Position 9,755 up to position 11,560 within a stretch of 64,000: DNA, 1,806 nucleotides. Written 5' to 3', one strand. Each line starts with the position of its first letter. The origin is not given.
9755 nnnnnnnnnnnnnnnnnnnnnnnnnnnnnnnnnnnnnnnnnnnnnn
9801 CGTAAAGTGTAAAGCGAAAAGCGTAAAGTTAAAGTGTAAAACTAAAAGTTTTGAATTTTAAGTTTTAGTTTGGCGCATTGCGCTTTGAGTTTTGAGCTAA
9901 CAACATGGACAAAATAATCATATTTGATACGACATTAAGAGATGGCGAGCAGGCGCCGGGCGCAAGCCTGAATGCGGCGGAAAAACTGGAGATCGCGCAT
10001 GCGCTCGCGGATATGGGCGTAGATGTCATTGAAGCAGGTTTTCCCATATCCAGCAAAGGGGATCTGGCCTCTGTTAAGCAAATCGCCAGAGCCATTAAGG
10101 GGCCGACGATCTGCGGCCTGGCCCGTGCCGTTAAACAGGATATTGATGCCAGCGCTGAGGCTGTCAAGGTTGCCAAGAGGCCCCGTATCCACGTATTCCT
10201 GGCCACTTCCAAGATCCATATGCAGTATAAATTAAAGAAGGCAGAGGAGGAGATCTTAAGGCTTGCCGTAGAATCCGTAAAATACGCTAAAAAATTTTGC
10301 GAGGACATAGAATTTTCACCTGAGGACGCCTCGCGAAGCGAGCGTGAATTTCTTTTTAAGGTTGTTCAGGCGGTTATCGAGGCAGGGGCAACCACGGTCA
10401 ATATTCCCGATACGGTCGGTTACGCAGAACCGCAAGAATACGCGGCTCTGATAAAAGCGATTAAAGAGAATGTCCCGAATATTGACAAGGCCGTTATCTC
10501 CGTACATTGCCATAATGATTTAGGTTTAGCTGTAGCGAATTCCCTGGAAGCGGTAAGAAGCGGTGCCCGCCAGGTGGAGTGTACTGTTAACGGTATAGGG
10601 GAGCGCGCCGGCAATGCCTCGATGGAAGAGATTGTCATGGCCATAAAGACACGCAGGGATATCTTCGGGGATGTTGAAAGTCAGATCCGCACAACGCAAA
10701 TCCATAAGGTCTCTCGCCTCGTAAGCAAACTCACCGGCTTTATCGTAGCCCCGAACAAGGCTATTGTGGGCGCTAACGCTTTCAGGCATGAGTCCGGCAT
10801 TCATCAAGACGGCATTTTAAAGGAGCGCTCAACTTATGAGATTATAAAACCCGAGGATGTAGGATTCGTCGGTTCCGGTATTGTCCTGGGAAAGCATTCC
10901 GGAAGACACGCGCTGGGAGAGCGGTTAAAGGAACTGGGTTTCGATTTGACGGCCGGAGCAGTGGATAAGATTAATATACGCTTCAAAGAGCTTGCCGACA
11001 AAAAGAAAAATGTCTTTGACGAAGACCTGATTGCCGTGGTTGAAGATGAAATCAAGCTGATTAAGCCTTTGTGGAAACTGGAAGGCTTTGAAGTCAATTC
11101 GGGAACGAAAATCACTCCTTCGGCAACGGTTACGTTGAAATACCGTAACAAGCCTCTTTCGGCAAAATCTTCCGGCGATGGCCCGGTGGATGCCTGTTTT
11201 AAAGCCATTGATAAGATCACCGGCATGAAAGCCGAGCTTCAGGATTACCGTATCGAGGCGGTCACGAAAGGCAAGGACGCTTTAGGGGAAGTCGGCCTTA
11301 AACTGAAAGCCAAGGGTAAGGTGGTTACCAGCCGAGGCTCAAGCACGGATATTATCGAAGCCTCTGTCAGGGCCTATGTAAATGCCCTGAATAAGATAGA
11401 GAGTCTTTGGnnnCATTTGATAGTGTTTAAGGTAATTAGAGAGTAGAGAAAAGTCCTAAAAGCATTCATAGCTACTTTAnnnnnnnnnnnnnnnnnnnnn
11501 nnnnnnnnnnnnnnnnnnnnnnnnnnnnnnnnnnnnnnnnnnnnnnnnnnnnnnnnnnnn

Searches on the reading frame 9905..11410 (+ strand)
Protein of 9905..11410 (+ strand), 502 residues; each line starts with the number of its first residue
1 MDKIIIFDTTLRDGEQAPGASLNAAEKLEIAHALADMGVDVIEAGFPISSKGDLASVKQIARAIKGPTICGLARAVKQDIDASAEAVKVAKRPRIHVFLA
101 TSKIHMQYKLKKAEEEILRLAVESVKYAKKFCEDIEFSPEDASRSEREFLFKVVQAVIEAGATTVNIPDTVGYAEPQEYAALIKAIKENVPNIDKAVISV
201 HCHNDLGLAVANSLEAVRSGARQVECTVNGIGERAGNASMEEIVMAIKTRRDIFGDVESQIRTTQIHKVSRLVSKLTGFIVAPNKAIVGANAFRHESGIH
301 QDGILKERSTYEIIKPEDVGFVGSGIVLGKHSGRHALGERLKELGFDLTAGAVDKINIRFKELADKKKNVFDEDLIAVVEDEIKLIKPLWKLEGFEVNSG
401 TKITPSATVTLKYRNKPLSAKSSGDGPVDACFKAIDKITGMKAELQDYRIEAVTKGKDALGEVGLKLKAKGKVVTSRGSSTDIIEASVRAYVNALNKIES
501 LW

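Call 39: search_protein_families(library=pfam, proteins=[window:9905-11410:+], max_evalue=0.00001)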
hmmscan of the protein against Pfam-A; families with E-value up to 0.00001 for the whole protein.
window:9905-11410:+ (502 aa): 3 families
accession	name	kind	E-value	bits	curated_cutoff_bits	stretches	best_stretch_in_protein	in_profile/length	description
PF00682.25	HMGL-like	-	4.1e-100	334.9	29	1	3-273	1-260/260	HMGL-like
PF08502.15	LeuA_dimer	-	1e-36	126.2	24.9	1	370-498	2-130/131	LeuA allosteric (dimerisation) domain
PF22617.1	HCS_D2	-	5.6e-30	104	27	1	287-368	1-82/82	Homocitrate synthase post-HMGL domain-like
